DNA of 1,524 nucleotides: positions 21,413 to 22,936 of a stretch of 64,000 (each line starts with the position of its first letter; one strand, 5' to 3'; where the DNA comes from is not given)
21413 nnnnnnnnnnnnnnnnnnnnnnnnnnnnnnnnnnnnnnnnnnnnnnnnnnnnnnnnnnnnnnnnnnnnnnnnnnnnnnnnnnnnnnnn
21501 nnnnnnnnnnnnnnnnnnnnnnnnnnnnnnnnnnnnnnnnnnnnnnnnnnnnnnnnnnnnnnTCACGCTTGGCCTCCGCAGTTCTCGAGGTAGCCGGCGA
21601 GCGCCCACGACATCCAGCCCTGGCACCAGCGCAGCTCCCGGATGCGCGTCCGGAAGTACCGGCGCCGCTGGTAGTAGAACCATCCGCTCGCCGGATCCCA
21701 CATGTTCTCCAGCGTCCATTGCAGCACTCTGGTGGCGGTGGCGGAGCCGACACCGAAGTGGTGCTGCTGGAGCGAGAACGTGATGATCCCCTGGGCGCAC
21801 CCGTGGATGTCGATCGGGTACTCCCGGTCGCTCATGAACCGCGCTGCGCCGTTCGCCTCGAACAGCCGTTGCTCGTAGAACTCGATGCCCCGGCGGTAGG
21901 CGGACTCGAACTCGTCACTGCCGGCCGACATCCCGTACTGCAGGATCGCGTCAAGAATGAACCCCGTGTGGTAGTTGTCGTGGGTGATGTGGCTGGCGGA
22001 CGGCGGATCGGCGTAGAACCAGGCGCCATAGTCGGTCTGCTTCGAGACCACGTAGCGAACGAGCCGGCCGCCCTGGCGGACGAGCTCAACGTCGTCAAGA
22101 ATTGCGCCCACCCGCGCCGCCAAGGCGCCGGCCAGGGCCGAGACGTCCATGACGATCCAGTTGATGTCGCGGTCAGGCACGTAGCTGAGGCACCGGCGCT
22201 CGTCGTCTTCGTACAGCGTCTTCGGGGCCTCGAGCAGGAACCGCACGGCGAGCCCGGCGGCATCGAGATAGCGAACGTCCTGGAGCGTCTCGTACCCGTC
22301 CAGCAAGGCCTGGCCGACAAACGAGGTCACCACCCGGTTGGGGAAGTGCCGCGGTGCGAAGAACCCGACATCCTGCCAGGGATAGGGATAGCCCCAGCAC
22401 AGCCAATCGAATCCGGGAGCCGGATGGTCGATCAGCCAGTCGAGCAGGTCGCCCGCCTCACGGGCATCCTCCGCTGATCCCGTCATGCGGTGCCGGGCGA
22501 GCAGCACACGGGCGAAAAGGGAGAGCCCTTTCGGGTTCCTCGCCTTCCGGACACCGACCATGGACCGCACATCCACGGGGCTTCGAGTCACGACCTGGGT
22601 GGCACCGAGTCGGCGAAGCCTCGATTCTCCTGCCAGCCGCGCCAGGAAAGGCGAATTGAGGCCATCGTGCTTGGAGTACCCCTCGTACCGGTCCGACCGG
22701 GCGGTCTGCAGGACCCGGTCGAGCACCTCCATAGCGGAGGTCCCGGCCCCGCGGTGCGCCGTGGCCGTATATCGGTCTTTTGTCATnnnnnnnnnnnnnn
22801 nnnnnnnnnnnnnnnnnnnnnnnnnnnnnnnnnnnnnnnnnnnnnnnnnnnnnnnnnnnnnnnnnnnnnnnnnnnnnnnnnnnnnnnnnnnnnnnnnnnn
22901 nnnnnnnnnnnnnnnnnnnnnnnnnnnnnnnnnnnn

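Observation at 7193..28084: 21-kb envelope-glycan island with an unusual enzyme set: GT-C transferases, lipid-carrier GT2, Ugd, amidotransferase and five methyltransferase domains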

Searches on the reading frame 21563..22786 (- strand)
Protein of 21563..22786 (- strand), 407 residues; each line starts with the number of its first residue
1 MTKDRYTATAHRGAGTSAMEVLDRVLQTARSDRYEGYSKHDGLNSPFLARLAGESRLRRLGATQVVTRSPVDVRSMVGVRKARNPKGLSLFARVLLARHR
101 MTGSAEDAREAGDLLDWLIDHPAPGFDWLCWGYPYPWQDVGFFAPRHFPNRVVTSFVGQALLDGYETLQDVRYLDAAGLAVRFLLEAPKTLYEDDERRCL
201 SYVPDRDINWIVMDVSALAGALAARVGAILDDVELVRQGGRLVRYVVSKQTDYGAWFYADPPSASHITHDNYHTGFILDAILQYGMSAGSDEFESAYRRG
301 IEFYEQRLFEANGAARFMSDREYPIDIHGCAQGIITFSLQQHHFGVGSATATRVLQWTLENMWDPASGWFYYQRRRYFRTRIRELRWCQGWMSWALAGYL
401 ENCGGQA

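Call 6: search_protein_families(library=pfam, proteins=[window:21563-22786:-], max_evalue=0.01)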
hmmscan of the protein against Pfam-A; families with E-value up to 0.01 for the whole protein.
window:21563-22786:- (407 aa): 0 families

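Call 7: search_protein_families(library=ncbifam, proteins=[window:21563-22786:-], max_evalue=0.01)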
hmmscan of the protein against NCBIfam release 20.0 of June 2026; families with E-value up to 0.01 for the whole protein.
window:21563-22786:- (407 aa): 0 families

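Call 13: search_solved_structures(query=window:21563-22786:-, max_evalue=1)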
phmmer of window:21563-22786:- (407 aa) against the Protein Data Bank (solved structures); distinct sequences matched with E-value up to 1: 0.

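Call 20: find_homologous_proteins(query=window:21563-22786:-, max_evalue=0.001)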
Query window:21563-22786:- (407 aa): 1141 proteins with E <= 0.001 among 8000 candidates; the best 120 are listed.
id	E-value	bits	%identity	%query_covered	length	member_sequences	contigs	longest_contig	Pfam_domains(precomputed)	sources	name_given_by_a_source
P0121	2.4e-281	951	100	100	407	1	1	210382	-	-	-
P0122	1.5e-264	895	94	100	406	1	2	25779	-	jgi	jgi:hypothetical protein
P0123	1.6e-259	879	97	95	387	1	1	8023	-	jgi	jgi:hypothetical protein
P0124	7.2e-258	873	96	96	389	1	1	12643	-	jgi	jgi:hypothetical protein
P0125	9.7e-258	873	97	95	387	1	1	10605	-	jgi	jgi:hypothetical protein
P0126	9.2e-253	856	94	96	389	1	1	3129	-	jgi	jgi:hypothetical protein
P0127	2.0e-245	832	88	100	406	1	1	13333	-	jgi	jgi:hypothetical protein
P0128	5.9e-245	831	89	100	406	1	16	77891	-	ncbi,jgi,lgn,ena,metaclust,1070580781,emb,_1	jgi:hypothetical protein|metaclust:\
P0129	2.8e-244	828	89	100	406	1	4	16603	-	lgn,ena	-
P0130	4.0e-244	828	89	100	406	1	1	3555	-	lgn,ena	-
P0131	3.2e-240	815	86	100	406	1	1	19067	-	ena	-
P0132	2.2e-239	812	86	100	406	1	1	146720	-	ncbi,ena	-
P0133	2.5e-239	812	86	100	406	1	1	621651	-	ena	-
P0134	2.1e-238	809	86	100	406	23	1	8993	-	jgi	jgi:hypothetical protein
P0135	2.3e-237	806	86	100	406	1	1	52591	-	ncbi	-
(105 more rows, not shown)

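Call 34: predict_structure(alignment_id=A2)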
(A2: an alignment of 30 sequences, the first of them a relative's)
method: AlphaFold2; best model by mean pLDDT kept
length: 407 residues; sequences in the alignment: 30
mean_pLDDT: 77.6   pTM: 0.85
mean pLDDT of the five models: 77.6, 74.6, 68.0, 64.0, 60.8
residues with pLDDT >= 90: 153; 70-90: 136; 50-70: 61; < 50: 57
segments of 3 or more residues with pLDDT < 50: 1-14, 137-142, 190-202, 312-322, 375-381
pLDDT, mean of each block of 10 residues (from residue 1): 33 63 92 79 73 73 69 75 87 96 96 97 79 57 65 91 98 97 77 44 54 84 97 96 91 77 60 86 94 94 76 44 64 91 90 85 82 51 64 92 66
secondary structure, 60 per line:
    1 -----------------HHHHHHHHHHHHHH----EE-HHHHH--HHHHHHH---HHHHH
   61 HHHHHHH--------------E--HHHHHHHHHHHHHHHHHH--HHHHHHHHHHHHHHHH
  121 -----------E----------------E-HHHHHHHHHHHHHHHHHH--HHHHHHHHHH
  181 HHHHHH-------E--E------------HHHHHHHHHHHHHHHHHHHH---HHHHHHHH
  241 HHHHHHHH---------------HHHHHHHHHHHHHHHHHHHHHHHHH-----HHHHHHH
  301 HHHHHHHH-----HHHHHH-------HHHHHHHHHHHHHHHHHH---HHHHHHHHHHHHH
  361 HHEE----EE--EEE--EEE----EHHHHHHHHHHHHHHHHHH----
elements in order: H18-31 H39-43 H46-52 H56-67 H85-102 H105-120 H151-168 H171-186 H210-229 H233-248 H264-288 H294-308 H314-319 H327-344 H348-362 E373-375 E378-380 H386-403

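Call 36: fold_search(model_id=the predicted structure, library=pdb)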
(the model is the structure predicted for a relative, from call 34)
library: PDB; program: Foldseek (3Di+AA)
matches with E <= 10: 926; with E <= 0.001: 65
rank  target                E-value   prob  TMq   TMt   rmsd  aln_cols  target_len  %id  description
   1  3wkf                  1.1e-06  1.00  0.56  0.56   5.7       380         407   13  Crystal structure of cellobiose 2-epimerase (released 2013-12-25)
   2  8h1l_B                3.6e-06  1.00  0.57  0.55   6.9       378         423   10  Crystal structure of glucose-2-epimerase in complex with D-Glucitol from Runella slithyformis Runsl_4512 (released 2023-07-12)
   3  8h1l_C                3.9e-06  1.00  0.57  0.55   6.6       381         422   10  Crystal structure of glucose-2-epimerase in complex with D-Glucitol from Runella slithyformis Runsl_4512 (released 2023-07-12)
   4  5zhb_A                3.9e-06  1.00  0.57  0.60   6.4       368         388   12  Structure of Cellobiose 2-Epimerase from Bacillus thermoamylovorans B4167 (released 2019-06-19)
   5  9l8i_A                4.1e-06  1.00  0.56  0.56   6.5       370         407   14  Rhodothermus marines cellobiose 2-epimerase RmCE in complex with mannobiose (released 2025-07-23)
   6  5zhb_B                4.3e-06  1.00  0.60  0.62   6.4       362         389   12  Structure of Cellobiose 2-Epimerase from Bacillus thermoamylovorans B4167 (released 2019-06-19)
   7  8h1l_D                4.5e-06  1.00  0.55  0.53   6.7       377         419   12  Crystal structure of glucose-2-epimerase in complex with D-Glucitol from Runella slithyformis Runsl_4512 (released 2023-07-12)
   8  8h1n                  4.5e-06  1.00  0.53  0.52   6.9       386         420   11  Crystal structure of glucose-2-epimerase mutant_D254A in complex with D-Glucitol from Runella slithyformis Runsl_4512 (released 2023-07-12)
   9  8h1l_A                5.0e-06  1.00  0.56  0.55   6.6       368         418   11  Crystal structure of glucose-2-epimerase in complex with D-Glucitol from Runella slithyformis Runsl_4512 (released 2023-07-12)
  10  8h1m                  6.2e-06  1.00  0.55  0.53   6.9       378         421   11  Crystal structure of glucose-2-epimerase mutant_D254A from Runella slithyformis Runsl_4512 (released 2023-07-12)
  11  8h1k                  9.0e-06  1.00  0.55  0.53   6.4       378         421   12  Crystal structure of glucose-2-epimerase from Runella slithyformis Runsl_4512 (released 2023-07-12)
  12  4z4j                  9.4e-06  1.00  0.56  0.58   5.6       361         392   12  Crystal Structure of cellobiose 2-epimerase from Caldicellulosiruptor saccharolyticus DSM 8903 (released 2016-04-13)
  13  5zig_A                9.8e-06  1.00  0.53  0.53   6.5       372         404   12  The Structure of cellobiose 2-epimerase from Spirochaeta thermophila DSM 6192 (released 2019-04-10)
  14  4z4l                  1.1e-05  1.00  0.53  0.55   6.1       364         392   12  Crystal Structure of cellobiose 2-epimerase from Caldicellulosiruptor saccharolyticus DSM 8903 (released 2016-04-13)
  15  7d5g_A                1.1e-05  1.00  0.53  0.55   6.4       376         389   11  Crystal structure of the CsCE with ligand to have a insight into the catalytic mechanism (released 2021-12-01)
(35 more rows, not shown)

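Call 41: find_related_loci(query=A2, collection=genome_contigs, flank=10000)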
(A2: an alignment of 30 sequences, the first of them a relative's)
Query A2 (407 aa) in genome_contigs; peptide patterns used: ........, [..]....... (x = any residue, [..] = any of these).
101 stretches matched a pattern; 91 encode a relative of the query (tblastn E <= 1e-3); the best 80 are kept; 80 distinct loci.
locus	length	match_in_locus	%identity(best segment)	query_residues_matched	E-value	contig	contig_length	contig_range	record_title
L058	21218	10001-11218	86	1-407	0e+0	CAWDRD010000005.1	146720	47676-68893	MAG: uncultured Actinomycetes bacterium isolate MFD03323.bin.2.18 genome assembly, contig: contig_11127, whole genome sh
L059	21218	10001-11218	87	1-407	0e+0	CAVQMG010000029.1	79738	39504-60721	MAG: uncultured Actinomycetota bacterium isolate MFD00031.bin.2.51 genome assembly, contig: contig_92739, whole genome s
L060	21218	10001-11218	87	1-407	0e+0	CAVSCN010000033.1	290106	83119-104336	MAG: uncultured Actinomycetota bacterium isolate MFD05841.bin.2.56 genome assembly, contig: contig_56012, whole genome s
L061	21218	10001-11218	86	1-407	0e+0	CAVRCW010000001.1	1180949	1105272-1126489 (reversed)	MAG: uncultured Actinomycetota bacterium isolate MFD03399.bin.1.15 genome assembly, contig: contig_10648, whole genome s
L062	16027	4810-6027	81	1-407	0e+0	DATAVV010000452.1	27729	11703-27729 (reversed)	MAG TPA_asm: Streptosporangiaceae bacterium isolate SMAG_U5608 k141_2959934, whole genome shotgun sequence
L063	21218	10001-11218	83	1-407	0e+0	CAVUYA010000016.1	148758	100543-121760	MAG: uncultured Actinomycetota bacterium isolate MFD05841.bin.2.51 genome assembly, contig: contig_25226, whole genome s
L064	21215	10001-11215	81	1-406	0e+0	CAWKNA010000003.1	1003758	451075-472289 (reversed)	MAG: uncultured Actinomycetota bacterium isolate MFD00991.bin.1.80 genome assembly, contig: contig_25752, whole genome s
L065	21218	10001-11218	80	1-407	0e+0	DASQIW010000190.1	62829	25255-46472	MAG TPA_asm: Streptosporangiaceae bacterium isolate SMAG_U11869 k141_1958623, whole genome shotgun sequence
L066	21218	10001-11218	81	1-407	0e+0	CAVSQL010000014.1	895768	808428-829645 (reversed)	MAG: uncultured Actinomycetes bacterium isolate MFD05841.bin.1.161 genome assembly, contig: contig_3011, whole genome sh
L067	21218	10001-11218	82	1-407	0e+0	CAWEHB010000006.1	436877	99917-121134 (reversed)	MAG: uncultured Actinomycetota bacterium isolate MFD03044.bin.2.59 genome assembly, contig: contig_30674, whole genome s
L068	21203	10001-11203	75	4-404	0e+0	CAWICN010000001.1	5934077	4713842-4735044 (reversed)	MAG: uncultured Acidimicrobiaceae bacterium isolate MFD09603.bin.1.325 genome assembly, contig: contig_2717, whole genom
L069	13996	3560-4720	82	21-407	0e+0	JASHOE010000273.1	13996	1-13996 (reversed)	MAG: Streptosporangiaceae bacterium isolate JOPF015 JOPF_AWAY_contig_958648, whole genome shotgun sequence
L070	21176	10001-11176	79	13-404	0e+0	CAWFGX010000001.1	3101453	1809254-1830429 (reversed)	MAG: uncultured Actinomycetota bacterium isolate MFD02671.bin.1.140 genome assembly, contig: contig_15648, whole genome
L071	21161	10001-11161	74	19-405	0e+0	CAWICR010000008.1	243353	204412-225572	MAG: uncultured Acidimicrobiaceae bacterium isolate MFD00731.bin.2.65 genome assembly, contig: contig_39937, whole genom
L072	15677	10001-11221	73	1-407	0e+0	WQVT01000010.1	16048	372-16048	MAG: Acidimicrobiaceae bacterium isolate Emb289P1bin40 Ga0123355_10007872, whole genome shotgun sequence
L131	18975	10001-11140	45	20-399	2e-104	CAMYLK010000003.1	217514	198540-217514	MAG: uncultured Desulfobulbaceae bacterium isolate FCS_M_Desulfobacterota_12 genome assembly, contig: NODE_4_length_2175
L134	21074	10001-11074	46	38-398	8e-97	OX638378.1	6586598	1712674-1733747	MAG: uncultured Pseudohongiella sp. isolate a4754dd5-d0ed-4b7c-86ec-6798c57e134a genome assembly, chromosome: 1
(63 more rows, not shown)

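Call 46: search_protein_families(library=pfam, proteins=[L131:965-2044:-, L131:2296-3999:+, L131:4230-6032:+, L131:6143-7009:+, L131:14846-15811:+, L131:15891-16655:-, L131:17495-18730:-, L134:3294-5087:+, L134:5102-6676:+, L134:14660-15601:+], max_evalue=0.001)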
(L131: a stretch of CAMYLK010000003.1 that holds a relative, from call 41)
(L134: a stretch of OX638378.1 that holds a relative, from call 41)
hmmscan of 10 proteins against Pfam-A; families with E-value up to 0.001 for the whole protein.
L131:965-2044:- (359 aa): 4 families
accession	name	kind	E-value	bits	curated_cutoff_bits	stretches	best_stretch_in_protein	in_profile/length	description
PF14815.12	NUDIX_4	-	2.6e-26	92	35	1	238-353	3-111/113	NUDIX domain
PF00730.31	HhH-GPD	-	1e-22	80.9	26.2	1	38-166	1-101/108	HhH-GPD superfamily base excision DNA repair protein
PF00293.34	NUDIX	-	9.5e-22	77.9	21.1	1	235-355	6-133/134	NUDIX domain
PF00633.29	HHH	-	2.2e-07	30.8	24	1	103-131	2-30/30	Helix-hairpin-helix motif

L131:2296-3999:+ (567 aa): 1 family
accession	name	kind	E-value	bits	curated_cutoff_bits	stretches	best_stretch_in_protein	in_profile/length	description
PF13231.12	PMT_2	-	0.00011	22.9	26.1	1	71-229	4-153/160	Dolichyl-phosphate-mannose-protein mannosyltransferase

L131:4230-6032:+ (600 aa): 1 family
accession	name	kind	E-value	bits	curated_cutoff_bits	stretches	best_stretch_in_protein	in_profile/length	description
PF13231.12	PMT_2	-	8.5e-05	23.3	26.1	1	93-248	3-154/160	Dolichyl-phosphate-mannose-protein mannosyltransferase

L131:6143-7009:+ (288 aa): 3 families
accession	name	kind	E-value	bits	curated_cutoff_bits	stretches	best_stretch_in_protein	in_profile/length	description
PF00535.33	Glycos_transf_2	-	1.7e-30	106.6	23.3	1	10-158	1-162/168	Glycosyl transferase family 2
PF10111.15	Glyco_tranf_2_2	-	7e-05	22.9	27.3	1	10-104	1-104/276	Glycosyltransferase like family 2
PF13641.12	Glyco_tranf_2_3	-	0.00012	22.7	27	1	9-122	3-129/230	Glycosyltransferase like family 2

L131:14846-15811:+ (321 aa): 1 family
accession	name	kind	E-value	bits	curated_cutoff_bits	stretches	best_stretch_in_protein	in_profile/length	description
PF03706.18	LPG_synthase_TM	-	1.6e-22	80.8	33.4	1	22-306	3-298/302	Lysylphosphatidylglycerol synthase TM region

L131:15891-16655:- (254 aa): 2 families
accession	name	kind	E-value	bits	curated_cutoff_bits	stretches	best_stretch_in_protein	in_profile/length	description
PF05711.17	TylF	-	9e-18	64.9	23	1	84-236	88-247/264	Macrocin-O-methyltransferase (TylF)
PF13578.12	Methyltransf_24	-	3.2e-05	25.2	26.3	1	114-216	23-105/105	Methyltransferase domain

L131:17495-18730:- (411 aa): 3 families
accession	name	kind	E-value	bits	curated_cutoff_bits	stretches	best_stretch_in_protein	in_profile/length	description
PF13472.12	Lipase_GDSL_2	-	7e-07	30.3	32.9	1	120-198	2-80/178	GDSL-like Lipase/Acylhydrolase family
PF00657.28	Lipase_GDSL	-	9.4e-05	23.1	23.6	0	117-197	1-93/208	GDSL-like Lipase/Acylhydrolase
PF25182.1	NonGDSL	-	0.00019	21.3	80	1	111-184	24-98/220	Non-GDSL lipase-like family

L134:3294-5087:+ (597 aa): 1 family
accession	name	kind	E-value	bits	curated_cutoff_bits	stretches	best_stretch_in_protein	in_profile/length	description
PF00450.28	Peptidase_S10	-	6.3e-08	32.8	21.9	1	155-315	19-175/420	Serine carboxypeptidase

L134:5102-6676:+ (524 aa): 2 families
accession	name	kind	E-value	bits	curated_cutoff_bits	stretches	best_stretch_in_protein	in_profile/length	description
PF01979.26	Amidohydro_1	-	1.7e-18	67.5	25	2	391-483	239-323/345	Amidohydrolase family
PF07969.17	Amidohydro_3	-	1.2e-15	58.4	29.7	2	387-502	359-468/472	Amidohydrolase family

L134:14660-15601:+ (313 aa): 1 family
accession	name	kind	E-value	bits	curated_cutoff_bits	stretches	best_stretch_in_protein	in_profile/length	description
PF03706.18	LPG_synthase_TM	-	2.4e-23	83.5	33.4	1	16-288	2-293/302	Lysylphosphatidylglycerol synthase TM region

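Call 52: search_solved_structures(query=A3, max_evalue=10, show_alignments=1)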
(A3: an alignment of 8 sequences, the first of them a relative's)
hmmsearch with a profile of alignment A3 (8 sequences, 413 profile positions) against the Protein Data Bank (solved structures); distinct sequences matched with E-value up to 10: 4.
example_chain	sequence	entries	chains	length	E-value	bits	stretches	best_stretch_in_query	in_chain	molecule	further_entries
8h1m_A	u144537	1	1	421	0.00014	24.1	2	336-408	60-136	N-acylglucosamine 2-epimerase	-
8h1n_A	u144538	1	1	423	0.00014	24.1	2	336-408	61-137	N-acylglucosamine 2-epimerase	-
8h1k_A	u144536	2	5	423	0.00014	24.1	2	336-408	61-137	N-acylglucosamine 2-epimerase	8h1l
4bok_A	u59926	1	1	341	0.051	15.6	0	150-186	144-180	ALPHA-1,6-MANNANASE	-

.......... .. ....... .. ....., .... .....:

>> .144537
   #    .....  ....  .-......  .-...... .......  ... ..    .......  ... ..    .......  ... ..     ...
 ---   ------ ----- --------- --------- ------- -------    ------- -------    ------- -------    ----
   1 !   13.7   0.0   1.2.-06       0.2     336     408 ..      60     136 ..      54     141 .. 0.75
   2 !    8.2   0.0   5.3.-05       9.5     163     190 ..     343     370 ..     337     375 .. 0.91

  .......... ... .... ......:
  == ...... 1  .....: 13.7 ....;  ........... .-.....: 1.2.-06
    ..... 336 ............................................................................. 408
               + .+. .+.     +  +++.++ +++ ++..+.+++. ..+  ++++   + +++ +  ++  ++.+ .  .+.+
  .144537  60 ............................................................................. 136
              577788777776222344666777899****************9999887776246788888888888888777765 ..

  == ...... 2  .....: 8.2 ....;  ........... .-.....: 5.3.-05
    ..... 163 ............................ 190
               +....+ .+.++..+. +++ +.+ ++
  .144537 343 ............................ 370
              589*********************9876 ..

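Call 92: search_protein_representatives(protein=P0121)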
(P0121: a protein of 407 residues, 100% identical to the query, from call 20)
Query: 407 residues. Proteins with E-value up to 0.001 (for the whole library): 2259; up to 1e-10: 1406; up to 1e-30: 463. The best 150 are listed.
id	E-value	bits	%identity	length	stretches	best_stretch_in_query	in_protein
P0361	4.9e-137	473.5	82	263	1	1-264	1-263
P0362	6.0e-102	357.9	47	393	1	18-397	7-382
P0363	9.1e-102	357.4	65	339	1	68-342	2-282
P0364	2.3e-97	342.8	68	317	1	21-258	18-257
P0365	6.3e-91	321.6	40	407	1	21-400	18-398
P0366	6.8e-91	321.5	41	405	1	19-405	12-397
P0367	3.9e-90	319.0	43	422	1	18-400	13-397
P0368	2.5e-88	313.1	41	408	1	19-401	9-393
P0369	2.1e-85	303.4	42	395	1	20-402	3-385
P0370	7.1e-84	298.4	39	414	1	18-398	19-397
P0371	2.4e-83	296.7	41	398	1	21-397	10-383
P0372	8.0e-83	295.0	63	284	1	8-225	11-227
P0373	2.0e-82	293.6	42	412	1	20-399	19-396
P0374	8.0e-81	288.4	43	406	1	21-398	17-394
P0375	4.6e-80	285.8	54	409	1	1-284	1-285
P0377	1.5e-76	274.3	39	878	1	10-402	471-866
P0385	6.9e-69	249.0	33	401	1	19-397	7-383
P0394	1.8e-62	227.9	34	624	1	27-400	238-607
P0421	4.3e-56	206.9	36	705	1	8-397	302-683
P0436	1.0e-53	199.0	37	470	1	31-399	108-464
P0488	1.1e-47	179.2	34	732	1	31-398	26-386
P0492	1.6e-47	178.6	30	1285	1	23-400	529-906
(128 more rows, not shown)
